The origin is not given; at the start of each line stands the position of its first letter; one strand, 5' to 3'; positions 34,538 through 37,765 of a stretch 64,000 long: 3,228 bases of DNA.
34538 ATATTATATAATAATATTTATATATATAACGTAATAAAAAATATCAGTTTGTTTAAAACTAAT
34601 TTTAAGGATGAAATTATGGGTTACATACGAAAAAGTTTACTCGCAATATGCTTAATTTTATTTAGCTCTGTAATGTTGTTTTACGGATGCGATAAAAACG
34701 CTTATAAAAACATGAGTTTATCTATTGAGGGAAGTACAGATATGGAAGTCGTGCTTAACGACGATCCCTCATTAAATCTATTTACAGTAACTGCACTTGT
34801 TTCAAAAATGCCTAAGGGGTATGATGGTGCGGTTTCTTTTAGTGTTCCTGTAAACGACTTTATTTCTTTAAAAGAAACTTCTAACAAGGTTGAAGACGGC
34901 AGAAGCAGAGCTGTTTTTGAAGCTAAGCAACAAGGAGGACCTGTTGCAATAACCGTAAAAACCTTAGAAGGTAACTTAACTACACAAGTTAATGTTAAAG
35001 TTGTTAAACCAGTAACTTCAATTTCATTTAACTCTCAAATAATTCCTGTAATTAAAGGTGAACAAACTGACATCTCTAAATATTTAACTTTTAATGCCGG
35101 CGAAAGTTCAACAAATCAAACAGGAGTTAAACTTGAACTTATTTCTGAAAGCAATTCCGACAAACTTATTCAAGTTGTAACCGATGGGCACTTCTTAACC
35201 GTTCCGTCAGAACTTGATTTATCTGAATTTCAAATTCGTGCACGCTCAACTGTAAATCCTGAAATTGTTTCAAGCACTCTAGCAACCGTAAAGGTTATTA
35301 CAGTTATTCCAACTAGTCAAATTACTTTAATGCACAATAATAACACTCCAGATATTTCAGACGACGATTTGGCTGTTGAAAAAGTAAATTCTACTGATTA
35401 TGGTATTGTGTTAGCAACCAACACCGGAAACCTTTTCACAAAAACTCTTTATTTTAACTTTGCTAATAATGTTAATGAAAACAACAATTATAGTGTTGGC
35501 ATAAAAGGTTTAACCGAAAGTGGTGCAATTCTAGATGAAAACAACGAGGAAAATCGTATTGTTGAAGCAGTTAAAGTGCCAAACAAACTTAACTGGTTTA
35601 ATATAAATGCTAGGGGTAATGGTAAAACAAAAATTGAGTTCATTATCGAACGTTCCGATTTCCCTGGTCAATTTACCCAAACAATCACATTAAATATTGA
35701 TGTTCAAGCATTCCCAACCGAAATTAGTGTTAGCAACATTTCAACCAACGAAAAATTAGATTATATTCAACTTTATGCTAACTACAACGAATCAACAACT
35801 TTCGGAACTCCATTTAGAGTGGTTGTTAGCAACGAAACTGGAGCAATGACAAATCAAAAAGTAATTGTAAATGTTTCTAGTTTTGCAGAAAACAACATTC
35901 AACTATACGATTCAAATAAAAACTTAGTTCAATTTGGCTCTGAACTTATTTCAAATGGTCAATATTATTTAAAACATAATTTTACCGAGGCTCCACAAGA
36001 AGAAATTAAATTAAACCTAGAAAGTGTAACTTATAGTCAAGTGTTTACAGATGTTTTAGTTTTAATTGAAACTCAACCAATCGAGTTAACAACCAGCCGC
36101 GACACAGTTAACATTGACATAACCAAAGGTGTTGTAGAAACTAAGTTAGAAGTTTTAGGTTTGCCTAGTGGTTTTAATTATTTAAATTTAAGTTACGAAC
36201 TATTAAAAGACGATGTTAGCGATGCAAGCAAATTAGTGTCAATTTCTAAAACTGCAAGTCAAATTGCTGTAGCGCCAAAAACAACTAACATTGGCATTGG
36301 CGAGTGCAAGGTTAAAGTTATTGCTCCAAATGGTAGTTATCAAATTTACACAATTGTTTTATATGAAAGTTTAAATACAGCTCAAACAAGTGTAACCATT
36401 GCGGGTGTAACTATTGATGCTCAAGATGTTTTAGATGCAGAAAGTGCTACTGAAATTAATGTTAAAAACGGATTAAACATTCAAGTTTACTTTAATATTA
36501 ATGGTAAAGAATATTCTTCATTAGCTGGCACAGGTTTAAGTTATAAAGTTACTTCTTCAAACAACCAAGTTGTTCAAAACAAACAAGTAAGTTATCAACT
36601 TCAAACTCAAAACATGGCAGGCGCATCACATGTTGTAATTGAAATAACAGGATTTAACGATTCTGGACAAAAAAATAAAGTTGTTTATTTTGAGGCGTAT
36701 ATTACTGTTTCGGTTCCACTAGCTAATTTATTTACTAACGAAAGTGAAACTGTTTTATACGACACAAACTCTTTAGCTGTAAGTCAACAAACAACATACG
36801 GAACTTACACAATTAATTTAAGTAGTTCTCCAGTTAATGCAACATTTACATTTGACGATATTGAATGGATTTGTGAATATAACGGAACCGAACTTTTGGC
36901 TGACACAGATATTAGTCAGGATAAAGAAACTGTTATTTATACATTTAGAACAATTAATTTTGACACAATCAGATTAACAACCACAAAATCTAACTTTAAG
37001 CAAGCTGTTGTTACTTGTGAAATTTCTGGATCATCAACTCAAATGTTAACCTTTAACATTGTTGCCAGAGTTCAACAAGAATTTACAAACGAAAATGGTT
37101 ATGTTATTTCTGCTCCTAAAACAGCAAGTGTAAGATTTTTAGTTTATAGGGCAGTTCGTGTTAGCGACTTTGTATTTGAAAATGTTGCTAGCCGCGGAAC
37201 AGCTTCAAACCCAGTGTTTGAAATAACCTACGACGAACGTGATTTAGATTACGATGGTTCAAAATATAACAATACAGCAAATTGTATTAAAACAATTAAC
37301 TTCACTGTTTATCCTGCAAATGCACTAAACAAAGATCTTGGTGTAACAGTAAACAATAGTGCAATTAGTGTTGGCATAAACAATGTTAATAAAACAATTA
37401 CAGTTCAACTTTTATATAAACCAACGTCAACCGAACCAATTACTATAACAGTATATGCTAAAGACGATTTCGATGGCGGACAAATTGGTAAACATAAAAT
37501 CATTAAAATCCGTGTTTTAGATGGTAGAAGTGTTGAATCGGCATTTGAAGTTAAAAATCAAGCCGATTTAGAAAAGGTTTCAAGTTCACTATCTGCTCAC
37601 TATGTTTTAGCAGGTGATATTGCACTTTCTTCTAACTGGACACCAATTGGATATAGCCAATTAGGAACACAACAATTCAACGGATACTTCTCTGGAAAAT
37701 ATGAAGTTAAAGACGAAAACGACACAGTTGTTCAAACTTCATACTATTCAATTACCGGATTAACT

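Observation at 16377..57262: Two adjacent giant surface-lipoprotein genes (5,956 and ~7,548 codons) fill 63% of the window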

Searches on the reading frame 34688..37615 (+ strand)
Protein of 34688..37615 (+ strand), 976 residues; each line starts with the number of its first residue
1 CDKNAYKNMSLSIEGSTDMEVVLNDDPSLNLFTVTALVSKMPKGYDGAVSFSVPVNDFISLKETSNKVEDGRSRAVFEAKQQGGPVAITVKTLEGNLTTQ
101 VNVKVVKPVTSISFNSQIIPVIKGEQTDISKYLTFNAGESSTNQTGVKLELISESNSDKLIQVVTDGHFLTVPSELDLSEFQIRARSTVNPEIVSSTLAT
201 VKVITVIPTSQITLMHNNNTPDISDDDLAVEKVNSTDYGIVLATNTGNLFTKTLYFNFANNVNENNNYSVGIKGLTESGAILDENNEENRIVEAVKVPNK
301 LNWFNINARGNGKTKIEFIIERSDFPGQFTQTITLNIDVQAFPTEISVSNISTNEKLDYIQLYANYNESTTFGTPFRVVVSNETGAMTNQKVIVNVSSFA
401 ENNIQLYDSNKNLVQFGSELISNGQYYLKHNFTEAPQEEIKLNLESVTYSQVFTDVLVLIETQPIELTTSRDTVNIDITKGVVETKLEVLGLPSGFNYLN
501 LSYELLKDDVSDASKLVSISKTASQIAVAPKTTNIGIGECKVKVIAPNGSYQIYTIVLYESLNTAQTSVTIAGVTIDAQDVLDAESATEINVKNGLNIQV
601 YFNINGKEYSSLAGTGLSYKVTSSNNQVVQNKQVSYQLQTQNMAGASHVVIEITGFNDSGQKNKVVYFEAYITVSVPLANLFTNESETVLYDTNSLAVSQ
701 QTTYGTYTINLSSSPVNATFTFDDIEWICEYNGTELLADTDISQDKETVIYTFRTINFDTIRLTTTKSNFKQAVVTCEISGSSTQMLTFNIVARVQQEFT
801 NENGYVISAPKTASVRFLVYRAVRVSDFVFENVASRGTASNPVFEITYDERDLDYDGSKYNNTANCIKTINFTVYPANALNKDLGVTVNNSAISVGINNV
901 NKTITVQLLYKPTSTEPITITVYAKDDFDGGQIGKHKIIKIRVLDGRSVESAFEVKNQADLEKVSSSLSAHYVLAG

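Call 88: search_protein_families(library=pfam, proteins=[window:34688-37615:+], max_evalue=5)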
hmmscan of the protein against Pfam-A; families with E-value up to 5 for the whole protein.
window:34688-37615:+ (976 aa): 2 families
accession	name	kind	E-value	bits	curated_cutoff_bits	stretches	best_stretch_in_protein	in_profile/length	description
PF18683.7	ChiW_Ig_like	-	0.021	15.4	27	1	473-529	20-74/106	Chitinase W immunoglobulin-like domain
PF19703.4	DUF6201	-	0.65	10.4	27.4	0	660-710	38-88/125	Family of unknown function (DUF6201)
